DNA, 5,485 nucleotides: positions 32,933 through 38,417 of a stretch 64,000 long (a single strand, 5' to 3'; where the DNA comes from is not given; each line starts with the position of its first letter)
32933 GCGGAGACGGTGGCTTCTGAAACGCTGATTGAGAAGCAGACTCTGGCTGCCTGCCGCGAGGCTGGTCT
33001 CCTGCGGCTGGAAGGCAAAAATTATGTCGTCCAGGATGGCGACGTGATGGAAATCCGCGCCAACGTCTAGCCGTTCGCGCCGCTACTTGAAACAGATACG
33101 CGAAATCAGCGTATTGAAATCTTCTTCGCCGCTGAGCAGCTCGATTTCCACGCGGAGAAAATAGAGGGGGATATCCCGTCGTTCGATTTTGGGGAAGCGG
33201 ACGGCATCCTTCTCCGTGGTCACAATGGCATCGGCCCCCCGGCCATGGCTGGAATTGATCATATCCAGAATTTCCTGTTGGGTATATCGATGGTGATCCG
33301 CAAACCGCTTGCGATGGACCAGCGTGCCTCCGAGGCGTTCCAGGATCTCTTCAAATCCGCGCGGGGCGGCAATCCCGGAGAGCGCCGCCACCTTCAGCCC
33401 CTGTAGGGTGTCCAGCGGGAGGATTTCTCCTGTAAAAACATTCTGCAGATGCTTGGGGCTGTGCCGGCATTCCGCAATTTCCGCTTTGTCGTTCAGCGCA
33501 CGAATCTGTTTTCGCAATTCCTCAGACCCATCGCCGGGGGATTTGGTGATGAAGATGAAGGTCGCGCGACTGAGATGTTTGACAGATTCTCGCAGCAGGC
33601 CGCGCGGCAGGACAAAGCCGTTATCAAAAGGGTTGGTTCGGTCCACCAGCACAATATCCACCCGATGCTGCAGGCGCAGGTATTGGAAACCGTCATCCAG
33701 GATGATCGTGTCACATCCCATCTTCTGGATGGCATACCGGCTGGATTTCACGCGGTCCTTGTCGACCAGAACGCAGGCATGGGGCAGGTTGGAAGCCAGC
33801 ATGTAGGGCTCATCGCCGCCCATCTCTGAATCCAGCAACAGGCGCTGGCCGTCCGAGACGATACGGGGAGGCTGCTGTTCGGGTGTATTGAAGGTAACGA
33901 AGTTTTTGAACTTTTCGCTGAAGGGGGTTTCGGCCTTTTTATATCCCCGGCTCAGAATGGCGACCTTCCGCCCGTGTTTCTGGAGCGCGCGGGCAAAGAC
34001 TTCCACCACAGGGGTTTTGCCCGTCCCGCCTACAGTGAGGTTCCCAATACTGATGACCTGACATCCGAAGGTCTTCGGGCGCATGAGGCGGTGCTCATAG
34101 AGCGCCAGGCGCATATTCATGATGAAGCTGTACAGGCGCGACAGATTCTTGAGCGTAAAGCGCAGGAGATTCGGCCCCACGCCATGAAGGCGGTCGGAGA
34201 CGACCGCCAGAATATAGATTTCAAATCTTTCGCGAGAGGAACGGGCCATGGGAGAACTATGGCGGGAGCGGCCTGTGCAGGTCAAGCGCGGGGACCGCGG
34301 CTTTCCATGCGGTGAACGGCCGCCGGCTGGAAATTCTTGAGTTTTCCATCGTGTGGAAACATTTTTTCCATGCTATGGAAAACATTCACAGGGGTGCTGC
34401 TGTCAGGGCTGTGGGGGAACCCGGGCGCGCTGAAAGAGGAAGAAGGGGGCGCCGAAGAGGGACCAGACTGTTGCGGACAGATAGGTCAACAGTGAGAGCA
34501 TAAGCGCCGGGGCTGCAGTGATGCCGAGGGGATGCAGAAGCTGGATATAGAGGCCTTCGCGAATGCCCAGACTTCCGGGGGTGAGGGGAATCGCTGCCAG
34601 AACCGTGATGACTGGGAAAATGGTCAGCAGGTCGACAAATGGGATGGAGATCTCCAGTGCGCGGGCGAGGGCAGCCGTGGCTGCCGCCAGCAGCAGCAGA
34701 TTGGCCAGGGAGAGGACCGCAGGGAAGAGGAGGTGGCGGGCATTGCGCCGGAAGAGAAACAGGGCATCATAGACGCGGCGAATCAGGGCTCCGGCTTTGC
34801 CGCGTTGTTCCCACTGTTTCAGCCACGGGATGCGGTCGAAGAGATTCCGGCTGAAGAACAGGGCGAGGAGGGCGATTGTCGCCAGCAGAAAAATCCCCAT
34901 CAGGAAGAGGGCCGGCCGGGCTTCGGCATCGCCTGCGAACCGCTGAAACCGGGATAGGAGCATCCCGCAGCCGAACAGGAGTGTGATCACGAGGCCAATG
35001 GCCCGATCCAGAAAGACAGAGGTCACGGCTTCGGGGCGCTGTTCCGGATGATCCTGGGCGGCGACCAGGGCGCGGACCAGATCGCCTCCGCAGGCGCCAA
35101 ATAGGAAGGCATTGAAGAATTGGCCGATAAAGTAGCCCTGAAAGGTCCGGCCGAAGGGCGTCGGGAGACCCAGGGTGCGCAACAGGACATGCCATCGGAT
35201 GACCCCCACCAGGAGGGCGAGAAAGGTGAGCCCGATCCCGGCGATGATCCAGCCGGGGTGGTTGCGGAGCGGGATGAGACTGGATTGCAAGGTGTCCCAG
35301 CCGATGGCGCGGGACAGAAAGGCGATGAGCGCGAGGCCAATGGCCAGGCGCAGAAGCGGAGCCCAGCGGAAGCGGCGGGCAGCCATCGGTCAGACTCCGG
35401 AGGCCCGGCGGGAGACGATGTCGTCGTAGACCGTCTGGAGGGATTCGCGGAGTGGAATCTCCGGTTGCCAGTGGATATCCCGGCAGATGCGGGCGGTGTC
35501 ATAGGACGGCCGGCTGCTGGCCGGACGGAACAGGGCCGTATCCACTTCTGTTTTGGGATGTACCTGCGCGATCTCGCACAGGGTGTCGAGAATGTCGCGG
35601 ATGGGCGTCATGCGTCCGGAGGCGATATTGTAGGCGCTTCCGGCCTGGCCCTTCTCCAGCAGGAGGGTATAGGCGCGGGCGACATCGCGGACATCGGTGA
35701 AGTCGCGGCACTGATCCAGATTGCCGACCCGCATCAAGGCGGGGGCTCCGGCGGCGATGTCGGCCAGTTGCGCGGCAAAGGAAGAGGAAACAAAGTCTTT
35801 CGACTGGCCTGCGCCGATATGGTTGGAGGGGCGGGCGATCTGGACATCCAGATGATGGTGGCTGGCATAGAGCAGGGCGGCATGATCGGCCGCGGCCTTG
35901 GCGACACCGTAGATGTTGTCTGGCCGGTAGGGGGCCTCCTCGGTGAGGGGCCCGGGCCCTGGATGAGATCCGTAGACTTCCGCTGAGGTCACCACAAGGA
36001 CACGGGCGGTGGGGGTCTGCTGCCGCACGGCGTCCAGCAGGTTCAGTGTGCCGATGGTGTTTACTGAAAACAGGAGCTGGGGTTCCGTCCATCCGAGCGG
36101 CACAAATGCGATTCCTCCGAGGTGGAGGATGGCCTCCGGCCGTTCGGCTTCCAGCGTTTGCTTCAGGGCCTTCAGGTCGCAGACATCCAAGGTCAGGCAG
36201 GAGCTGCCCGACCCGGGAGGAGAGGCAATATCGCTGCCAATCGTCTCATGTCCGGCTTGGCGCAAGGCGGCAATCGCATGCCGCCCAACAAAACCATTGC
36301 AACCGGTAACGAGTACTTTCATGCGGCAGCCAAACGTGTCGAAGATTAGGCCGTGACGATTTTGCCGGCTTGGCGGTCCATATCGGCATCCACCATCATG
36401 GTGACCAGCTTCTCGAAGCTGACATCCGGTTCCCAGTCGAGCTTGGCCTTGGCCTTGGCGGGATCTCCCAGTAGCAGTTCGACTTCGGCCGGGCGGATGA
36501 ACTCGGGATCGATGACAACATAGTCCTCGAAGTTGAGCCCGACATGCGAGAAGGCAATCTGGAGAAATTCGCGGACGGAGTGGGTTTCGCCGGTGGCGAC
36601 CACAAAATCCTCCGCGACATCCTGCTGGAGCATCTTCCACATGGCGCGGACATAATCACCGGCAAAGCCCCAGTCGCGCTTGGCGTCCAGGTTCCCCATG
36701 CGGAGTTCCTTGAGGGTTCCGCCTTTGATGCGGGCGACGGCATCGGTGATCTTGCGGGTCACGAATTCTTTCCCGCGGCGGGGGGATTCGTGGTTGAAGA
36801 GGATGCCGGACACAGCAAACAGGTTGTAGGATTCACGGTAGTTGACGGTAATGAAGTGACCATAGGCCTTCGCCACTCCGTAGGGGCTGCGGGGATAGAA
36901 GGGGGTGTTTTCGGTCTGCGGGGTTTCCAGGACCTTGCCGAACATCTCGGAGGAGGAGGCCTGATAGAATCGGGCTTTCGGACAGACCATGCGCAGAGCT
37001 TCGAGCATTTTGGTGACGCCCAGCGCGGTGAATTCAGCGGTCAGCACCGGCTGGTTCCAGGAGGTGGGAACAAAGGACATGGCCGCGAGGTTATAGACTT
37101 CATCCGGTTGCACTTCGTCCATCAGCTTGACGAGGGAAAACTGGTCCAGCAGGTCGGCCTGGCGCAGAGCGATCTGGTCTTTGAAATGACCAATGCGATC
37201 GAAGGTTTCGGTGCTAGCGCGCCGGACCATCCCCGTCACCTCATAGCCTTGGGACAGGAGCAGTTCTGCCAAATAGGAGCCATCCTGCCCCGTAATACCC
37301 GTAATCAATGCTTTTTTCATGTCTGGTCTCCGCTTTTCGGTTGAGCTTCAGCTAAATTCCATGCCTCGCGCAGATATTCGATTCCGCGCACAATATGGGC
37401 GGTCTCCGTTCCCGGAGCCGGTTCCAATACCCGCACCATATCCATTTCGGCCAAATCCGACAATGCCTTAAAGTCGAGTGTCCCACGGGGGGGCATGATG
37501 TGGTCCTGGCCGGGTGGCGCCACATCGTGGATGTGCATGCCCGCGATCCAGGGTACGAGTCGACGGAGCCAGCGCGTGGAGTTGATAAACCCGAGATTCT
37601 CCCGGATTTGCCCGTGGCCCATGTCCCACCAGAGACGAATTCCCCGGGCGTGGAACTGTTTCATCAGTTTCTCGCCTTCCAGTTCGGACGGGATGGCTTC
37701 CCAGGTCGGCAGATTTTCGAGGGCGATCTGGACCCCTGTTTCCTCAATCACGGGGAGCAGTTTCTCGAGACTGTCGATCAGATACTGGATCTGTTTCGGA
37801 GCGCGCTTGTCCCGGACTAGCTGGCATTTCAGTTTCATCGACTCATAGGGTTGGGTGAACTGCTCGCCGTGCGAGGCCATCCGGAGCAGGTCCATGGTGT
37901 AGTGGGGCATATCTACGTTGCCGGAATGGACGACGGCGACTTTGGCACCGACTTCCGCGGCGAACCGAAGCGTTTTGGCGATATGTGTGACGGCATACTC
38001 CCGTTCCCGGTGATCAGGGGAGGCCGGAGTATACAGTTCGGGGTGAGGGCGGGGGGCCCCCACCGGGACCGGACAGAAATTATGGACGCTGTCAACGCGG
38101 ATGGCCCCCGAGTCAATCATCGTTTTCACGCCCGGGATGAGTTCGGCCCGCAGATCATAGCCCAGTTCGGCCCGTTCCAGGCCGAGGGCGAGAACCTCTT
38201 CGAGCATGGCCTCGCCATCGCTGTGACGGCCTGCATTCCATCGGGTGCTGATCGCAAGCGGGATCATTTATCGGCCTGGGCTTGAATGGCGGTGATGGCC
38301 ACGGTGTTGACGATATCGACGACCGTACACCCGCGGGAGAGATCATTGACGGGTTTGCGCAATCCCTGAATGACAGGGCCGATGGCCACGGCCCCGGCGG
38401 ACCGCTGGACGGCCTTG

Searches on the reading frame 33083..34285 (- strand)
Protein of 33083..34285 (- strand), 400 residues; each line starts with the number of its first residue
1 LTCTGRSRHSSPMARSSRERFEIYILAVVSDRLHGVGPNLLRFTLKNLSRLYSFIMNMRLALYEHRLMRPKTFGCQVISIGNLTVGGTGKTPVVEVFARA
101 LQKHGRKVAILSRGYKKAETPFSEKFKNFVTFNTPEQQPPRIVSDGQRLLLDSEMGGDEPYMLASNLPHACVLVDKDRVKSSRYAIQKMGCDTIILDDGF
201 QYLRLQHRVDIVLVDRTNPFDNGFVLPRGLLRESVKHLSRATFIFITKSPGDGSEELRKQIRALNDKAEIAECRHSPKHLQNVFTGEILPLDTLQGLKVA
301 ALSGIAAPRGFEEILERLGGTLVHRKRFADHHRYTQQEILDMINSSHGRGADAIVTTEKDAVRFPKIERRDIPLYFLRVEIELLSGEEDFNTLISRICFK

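Call 38: search_protein_families(library=pfam, proteins=[window:33083-34285:-], max_evalue=0.0001)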
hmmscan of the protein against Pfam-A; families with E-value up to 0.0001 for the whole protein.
window:33083-34285:- (400 aa): 1 family
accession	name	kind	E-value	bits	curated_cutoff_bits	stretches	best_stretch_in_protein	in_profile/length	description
PF02606.20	LpxK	-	5.4e-84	282.5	27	1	42-396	2-325/328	Tetraacyldisaccharide-1-P 4'-kinase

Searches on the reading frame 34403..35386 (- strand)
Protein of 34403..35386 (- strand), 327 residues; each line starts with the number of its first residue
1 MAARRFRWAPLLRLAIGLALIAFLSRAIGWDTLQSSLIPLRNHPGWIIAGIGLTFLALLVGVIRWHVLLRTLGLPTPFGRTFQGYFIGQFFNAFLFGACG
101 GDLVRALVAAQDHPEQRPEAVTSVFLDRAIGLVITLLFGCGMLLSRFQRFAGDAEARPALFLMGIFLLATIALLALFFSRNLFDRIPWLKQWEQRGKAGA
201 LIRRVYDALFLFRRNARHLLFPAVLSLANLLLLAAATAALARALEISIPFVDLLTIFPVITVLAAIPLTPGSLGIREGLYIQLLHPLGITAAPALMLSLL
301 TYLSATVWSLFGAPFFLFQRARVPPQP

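Call 38: search_protein_families(library=pfam, proteins=[window:34403-35386:-], max_evalue=0.0001)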
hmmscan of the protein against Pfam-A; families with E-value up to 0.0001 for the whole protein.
window:34403-35386:- (327 aa): 1 family
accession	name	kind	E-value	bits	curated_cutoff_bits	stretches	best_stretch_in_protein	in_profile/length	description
PF03706.18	LPG_synthase_TM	-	2.2e-46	159.1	33.4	1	11-304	2-293/302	Lysylphosphatidylglycerol synthase TM region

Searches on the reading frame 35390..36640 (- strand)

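Call 38: search_protein_families(library=pfam, proteins=[window:35390-36640:-], max_evalue=0.0001)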
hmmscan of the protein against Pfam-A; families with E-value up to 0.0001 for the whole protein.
window:35390-36640:- (416 aa): 5 families
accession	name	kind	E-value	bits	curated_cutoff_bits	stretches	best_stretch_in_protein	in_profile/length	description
PF16363.11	GDP_Man_Dehyd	-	7.7e-52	177.2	27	1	110-402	1-330/332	GDP-mannose 4,6 dehydratase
PF01370.27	Epimerase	-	1.8e-50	172.1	20.9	1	109-340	1-240/240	NAD dependent epimerase/dehydratase family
PF04321.23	RmlD_sub_bind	-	2.4e-12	46.9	27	1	107-336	1-209/287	RmlD substrate binding domain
PF01073.25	3Beta_HSD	-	5.5e-06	26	22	1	110-253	1-155/280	3-beta hydroxysteroid dehydrogenase/isomerase family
PF02719.21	Polysacc_synt_2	-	5.6e-05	22.9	20.2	0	151-218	61-128/293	Polysaccharide biosynthesis protein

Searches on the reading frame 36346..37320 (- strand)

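Call 38: search_protein_families(library=pfam, proteins=[window:36346-37320:-], max_evalue=0.0001)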
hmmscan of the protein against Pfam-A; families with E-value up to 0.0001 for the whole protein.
window:36346-37320:- (324 aa): 3 families
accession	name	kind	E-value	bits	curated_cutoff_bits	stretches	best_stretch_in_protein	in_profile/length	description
PF16363.11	GDP_Man_Dehyd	-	3.1e-132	441.5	27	1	5-309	1-332/332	GDP-mannose 4,6 dehydratase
PF01370.27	Epimerase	-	5.6e-68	229.4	20.9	1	4-241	1-239/240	NAD dependent epimerase/dehydratase family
PF04321.23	RmlD_sub_bind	-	4.6e-10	39.5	27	1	3-188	2-161/287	RmlD substrate binding domain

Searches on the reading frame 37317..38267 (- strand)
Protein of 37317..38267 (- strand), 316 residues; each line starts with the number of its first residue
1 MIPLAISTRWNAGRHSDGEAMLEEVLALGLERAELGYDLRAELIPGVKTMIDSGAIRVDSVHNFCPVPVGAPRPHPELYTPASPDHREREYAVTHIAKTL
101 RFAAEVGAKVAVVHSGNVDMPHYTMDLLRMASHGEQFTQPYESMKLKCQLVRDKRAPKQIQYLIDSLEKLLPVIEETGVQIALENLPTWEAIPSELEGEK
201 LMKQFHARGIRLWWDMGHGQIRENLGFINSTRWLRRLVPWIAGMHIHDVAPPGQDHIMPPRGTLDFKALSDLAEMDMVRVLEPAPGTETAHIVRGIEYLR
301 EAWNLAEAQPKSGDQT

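Call 38: search_protein_families(library=pfam, proteins=[window:37317-38267:-], max_evalue=0.0001)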
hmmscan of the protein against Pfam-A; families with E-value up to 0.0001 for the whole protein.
window:37317-38267:- (316 aa): 1 family
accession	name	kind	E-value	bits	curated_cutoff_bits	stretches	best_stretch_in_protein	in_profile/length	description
PF01261.30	AP_endonuc_2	-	4.1e-20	73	31.1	1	68-299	45-246/249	Xylose isomerase-like TIM barrel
